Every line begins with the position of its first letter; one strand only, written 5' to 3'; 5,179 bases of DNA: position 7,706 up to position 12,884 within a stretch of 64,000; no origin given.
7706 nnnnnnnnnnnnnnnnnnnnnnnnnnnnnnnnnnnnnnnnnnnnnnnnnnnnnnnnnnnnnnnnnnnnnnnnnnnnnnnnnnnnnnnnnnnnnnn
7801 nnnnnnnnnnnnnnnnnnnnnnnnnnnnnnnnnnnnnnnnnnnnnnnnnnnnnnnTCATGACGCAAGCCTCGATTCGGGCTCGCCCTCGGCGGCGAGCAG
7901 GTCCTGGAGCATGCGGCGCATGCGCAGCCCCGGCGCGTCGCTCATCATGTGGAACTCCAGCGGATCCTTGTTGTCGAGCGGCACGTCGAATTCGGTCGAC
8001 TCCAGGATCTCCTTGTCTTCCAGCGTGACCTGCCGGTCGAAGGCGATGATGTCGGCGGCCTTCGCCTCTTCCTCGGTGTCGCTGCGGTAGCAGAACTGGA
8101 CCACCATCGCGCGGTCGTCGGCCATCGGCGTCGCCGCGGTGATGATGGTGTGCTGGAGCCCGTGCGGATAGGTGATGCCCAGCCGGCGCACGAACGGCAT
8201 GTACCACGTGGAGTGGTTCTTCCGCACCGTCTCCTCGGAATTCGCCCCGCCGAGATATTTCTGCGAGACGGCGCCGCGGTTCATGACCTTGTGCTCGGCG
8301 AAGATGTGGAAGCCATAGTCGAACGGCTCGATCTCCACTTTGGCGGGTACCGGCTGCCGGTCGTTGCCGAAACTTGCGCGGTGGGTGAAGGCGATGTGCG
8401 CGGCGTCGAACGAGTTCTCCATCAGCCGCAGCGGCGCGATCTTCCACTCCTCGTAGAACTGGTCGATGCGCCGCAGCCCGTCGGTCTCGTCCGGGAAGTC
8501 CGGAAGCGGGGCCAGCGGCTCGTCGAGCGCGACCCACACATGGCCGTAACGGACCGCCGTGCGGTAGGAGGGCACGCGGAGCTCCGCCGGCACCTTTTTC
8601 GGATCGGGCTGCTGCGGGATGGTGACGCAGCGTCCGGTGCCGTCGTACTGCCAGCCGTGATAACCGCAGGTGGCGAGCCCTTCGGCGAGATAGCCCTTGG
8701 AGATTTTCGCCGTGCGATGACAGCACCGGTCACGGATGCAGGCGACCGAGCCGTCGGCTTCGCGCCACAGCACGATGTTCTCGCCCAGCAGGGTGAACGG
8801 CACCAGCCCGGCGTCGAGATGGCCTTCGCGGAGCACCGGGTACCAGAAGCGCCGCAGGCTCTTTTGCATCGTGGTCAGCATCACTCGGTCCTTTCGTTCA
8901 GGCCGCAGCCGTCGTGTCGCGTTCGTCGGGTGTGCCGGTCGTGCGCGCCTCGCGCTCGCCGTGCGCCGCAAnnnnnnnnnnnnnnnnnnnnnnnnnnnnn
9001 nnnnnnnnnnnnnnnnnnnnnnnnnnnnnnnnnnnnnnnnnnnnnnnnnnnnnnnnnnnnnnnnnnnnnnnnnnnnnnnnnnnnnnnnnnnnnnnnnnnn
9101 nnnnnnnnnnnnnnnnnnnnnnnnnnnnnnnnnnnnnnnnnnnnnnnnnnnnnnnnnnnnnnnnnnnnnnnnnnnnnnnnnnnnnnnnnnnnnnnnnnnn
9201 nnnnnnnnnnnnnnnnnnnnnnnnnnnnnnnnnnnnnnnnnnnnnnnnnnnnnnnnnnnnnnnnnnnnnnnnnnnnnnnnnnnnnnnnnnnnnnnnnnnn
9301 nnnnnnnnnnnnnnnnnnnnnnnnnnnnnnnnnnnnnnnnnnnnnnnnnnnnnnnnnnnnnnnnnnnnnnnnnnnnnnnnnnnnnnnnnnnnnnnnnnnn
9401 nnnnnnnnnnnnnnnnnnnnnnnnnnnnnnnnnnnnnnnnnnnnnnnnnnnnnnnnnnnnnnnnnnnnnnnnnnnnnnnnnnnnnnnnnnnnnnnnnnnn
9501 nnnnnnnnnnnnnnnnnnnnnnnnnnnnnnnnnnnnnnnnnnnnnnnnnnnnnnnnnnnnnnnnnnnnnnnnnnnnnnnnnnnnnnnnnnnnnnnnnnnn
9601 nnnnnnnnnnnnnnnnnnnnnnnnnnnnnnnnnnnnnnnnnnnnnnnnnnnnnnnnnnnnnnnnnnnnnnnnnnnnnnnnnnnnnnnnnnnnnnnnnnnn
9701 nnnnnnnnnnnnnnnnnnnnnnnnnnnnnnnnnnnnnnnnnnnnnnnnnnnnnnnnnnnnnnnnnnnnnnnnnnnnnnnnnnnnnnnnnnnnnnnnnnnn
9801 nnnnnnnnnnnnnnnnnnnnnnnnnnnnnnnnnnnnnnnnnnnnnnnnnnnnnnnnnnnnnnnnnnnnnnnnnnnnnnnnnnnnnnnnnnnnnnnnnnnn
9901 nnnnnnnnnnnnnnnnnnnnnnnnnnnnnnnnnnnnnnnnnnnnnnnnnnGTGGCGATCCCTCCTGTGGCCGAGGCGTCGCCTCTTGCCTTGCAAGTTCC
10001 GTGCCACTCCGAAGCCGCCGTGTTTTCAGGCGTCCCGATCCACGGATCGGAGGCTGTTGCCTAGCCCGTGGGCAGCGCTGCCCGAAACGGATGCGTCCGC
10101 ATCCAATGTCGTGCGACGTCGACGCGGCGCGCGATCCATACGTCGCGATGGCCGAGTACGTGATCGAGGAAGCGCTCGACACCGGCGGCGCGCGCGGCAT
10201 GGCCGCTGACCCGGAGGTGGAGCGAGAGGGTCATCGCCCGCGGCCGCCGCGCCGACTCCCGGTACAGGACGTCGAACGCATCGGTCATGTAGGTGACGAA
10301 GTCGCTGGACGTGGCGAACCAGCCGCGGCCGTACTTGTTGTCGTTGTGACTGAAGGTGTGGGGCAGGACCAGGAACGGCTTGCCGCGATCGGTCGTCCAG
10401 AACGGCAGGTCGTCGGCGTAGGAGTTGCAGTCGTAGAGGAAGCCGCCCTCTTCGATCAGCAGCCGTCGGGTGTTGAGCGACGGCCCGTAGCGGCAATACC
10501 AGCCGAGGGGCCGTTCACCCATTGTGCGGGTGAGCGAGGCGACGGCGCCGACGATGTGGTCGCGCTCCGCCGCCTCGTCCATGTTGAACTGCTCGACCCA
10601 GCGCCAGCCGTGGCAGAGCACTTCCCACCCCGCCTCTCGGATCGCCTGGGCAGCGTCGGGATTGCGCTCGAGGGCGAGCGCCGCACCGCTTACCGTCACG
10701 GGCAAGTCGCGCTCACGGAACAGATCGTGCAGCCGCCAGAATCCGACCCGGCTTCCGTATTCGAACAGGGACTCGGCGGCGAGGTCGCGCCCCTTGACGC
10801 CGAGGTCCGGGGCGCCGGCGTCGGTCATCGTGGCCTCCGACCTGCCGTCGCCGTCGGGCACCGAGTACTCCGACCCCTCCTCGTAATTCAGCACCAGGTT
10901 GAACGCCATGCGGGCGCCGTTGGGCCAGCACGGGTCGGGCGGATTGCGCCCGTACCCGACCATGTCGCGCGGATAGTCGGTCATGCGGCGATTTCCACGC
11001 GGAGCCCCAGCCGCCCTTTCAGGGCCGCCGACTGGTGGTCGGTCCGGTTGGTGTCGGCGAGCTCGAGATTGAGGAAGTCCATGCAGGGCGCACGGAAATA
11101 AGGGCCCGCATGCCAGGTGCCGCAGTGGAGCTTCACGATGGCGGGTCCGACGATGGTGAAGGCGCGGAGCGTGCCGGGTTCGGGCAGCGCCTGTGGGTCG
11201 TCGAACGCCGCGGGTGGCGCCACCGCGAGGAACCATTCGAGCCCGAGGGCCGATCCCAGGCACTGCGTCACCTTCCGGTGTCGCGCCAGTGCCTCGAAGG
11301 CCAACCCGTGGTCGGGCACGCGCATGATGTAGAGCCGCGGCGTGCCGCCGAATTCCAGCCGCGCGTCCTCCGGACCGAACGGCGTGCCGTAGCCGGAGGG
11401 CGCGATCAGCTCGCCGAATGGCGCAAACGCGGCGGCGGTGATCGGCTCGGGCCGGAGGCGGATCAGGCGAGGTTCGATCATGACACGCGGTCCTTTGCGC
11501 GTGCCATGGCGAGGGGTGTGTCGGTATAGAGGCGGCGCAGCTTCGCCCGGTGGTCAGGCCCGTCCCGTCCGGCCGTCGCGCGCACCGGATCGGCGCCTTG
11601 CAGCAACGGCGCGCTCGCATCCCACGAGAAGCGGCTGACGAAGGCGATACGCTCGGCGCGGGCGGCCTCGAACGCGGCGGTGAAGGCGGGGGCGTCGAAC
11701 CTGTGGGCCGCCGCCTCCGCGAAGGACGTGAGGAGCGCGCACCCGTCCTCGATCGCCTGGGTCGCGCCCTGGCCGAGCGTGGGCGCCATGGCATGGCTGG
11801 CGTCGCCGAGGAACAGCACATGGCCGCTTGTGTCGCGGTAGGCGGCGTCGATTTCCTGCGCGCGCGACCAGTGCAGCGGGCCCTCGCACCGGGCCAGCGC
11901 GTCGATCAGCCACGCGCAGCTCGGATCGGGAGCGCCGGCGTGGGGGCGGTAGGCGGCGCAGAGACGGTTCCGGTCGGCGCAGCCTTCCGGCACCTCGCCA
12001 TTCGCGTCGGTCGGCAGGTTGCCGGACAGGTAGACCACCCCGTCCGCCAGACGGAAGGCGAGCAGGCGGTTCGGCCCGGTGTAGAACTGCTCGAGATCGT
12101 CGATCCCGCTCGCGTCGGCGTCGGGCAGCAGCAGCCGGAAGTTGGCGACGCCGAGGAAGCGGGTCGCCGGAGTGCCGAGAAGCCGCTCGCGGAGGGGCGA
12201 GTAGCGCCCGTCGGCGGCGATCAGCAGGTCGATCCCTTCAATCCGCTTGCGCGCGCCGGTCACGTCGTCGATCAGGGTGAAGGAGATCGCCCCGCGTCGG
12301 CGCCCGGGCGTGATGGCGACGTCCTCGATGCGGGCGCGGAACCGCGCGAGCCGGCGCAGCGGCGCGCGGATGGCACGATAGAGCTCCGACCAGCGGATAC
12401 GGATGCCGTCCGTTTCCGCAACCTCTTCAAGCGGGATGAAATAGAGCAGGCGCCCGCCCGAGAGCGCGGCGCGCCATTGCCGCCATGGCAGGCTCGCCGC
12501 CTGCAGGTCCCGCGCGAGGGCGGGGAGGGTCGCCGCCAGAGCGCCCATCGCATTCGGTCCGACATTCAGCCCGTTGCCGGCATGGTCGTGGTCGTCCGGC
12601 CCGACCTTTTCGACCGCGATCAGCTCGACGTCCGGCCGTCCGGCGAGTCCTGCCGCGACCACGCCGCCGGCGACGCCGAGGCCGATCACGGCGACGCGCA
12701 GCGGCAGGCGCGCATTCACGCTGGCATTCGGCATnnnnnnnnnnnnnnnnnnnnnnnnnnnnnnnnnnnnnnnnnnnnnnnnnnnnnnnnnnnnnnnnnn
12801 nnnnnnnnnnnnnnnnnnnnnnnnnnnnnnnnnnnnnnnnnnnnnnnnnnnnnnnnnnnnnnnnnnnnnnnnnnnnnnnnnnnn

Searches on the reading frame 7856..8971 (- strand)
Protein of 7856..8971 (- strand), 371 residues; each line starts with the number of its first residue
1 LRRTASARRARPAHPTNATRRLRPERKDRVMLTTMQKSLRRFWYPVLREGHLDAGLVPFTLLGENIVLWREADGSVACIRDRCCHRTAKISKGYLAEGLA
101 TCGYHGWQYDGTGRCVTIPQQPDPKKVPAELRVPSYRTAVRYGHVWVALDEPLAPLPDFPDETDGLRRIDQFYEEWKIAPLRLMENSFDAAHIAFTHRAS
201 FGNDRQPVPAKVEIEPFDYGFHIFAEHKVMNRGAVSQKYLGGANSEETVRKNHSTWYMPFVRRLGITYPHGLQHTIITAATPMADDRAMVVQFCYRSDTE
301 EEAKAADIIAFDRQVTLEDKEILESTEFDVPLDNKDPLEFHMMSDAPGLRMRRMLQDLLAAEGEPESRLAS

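Call 5: search_protein_families(library=pfam, proteins=[window:7856-8971:-])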
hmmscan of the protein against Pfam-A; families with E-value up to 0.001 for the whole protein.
window:7856-8971:- (371 aa): 2 families
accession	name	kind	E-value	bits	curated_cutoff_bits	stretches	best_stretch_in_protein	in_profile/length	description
PF00355.32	Rieske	-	3.7e-21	75.3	20.3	1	43-123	2-83/88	Rieske [2Fe-2S] domain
PF19112.6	VanA_C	-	4.3e-18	66.6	23.5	1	181-361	6-193/193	Vanillate O-demethylase oxygenase C-terminal domain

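Call 9: search_protein_families(library=ncbifam, proteins=[window:7856-8884:-])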
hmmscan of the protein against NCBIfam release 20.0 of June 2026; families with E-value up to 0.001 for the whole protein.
window:7856-8884:- (342 aa): 5 families
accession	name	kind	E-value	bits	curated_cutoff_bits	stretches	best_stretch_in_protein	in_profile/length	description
NF052579.1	BetMthstMoxSdmAMthl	equivalog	1.8e-20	73.2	600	1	12-123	16-129/351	4beta-methylsterol monooxygenase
NF041684.1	ant_diox_AndAc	equivalog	7.1e-09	34.7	750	1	36-92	71-128/418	anthranilate 1,2-dioxygenase large subunit AndAc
NF042946.1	3PPDioc_HcaE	equivalog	3.4e-07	29.6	830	1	25-92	51-120/450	3-phenylpropionate/cinnamic acid dioxygenase subunit alpha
NF007422.0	PRK09965.1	equivalog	2.2e-05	24.4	113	1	42-122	30-102/106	bifunctional 3-phenylpropionate/cinnamic acid dioxygenase ferredoxin subunit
TIGR03229.1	benzo_1_2_benA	equivalog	0.00027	19.9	780.95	1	36-90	63-118/433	benzoate 1,2-dioxygenase large subunit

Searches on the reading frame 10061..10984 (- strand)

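Call 8: search_protein_families(library=pfam, proteins=[window:10061-10984:-])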
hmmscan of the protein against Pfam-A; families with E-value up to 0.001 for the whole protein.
window:10061-10984:- (307 aa): 1 family
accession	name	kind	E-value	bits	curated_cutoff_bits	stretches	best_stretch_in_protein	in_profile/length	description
PF01522.26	Polysacc_deac_1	-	2.8e-09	37.4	23.1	1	74-178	13-117/124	Polysaccharide deacetylase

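Call 48: search_protein_families(library=ncbifam, proteins=[window:10061-10984:-], max_evalue=0.00001)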
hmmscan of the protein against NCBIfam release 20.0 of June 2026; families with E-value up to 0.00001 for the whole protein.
window:10061-10984:- (307 aa): 1 family
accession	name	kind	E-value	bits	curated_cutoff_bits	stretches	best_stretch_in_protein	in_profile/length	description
TIGR03212.1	uraD_N-term-dom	equivalog_domain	1.6e-106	355.7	424.6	1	4-299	1-296/297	allantoinase PuuE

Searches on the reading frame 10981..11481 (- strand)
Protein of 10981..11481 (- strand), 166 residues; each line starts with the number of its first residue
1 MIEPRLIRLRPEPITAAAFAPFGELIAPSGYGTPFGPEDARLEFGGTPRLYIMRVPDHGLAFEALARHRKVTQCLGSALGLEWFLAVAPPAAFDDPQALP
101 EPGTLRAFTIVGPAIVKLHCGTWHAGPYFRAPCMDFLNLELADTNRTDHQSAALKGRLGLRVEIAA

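Call 8: search_protein_families(library=pfam, proteins=[window:10981-11481:-])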
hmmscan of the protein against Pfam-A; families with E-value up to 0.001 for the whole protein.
window:10981-11481:- (166 aa): 1 family
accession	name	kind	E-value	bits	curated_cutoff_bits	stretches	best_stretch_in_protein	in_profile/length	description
PF04115.18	Ureidogly_lyase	-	1.6e-09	38.1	23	1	8-139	3-141/162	Ureidoglycolate lyase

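Call 48: search_protein_families(library=ncbifam, proteins=[window:10981-11481:-], max_evalue=0.00001)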
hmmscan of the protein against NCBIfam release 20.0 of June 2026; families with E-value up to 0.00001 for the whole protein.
window:10981-11481:- (166 aa): 2 families
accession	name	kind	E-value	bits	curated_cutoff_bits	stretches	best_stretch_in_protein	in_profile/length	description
NF002952.0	PRK03606.2-3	equivalog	3e-07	30.5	260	1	8-125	5-127/164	ureidoglycolate lyase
NF002949.0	PRK03606.1-2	equivalog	1.5e-06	28.1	230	0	59-125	67-127/167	ureidoglycolate lyase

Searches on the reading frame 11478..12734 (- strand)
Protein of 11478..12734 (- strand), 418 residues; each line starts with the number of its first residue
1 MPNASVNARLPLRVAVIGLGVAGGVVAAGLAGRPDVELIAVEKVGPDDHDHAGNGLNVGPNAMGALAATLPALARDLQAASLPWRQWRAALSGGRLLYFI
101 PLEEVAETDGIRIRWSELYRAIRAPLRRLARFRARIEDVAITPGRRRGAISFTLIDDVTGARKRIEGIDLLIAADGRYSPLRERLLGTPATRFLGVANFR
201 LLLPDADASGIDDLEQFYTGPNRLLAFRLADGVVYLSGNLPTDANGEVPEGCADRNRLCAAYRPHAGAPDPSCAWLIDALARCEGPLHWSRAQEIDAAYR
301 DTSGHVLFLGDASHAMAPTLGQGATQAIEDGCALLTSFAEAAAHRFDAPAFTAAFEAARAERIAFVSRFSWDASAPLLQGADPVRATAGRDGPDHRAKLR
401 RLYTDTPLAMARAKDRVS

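Call 8: search_protein_families(library=pfam, proteins=[window:11478-12734:-])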
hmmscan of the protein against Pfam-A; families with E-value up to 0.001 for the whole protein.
window:11478-12734:- (418 aa): 1 family
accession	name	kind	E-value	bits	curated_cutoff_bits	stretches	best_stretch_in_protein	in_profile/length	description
PF01494.25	FAD_binding_3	-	2.8e-07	30.5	22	1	155-342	138-322/349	FAD binding domain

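Call 48: search_protein_families(library=ncbifam, proteins=[window:11478-12734:-], max_evalue=0.00001)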
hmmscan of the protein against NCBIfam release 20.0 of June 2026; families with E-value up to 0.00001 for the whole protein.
window:11478-12734:- (418 aa): 10 families
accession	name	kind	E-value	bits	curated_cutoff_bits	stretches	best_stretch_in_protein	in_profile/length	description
NF005243.0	PRK06753.1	equivalog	4.4e-20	71.9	365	2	303-371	269-332/374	hypothetical protein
NF005313.0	PRK06847.1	subfamily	8.9e-20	71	372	1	13-372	6-346/375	hypothetical protein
NF033623.1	urate_HpxO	equivalog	7.7e-16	58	500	1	168-364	145-333/381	FAD-dependent urate hydroxylase HpxO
TIGR03219.1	salicylate_mono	equivalog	2.6e-14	52.7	446.35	1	298-373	294-369/414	salicylate 1-monooxygenase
NF005720.0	PRK07538.1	subfamily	1.1e-12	47.5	400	1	302-366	297-357/418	hypothetical protein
NF005062.0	PRK06475.1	equivalog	1e-08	34.5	524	1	306-368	295-352/401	FAD-binding protein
NF006021.0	PRK08163.1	equivalog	1.1e-08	34.6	459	1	296-366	279-346/398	3-hydroxybenzoate 6-monooxygenase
NF005566.0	PRK07236.1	subfamily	2.1e-08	33.5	333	0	12-207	7-182/386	hypothetical protein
NF053548.1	violacein_VioC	equivalog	4.1e-06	26.2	760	0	304-340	299-335/429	NADP-dependent violacein biosynthesis oxygenase VioC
NF046068.1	AkvoneHdxseDnrF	equivalog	5.8e-06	25.5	650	0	288-337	274-321/439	aklavinone 12-hydroxylase DnrF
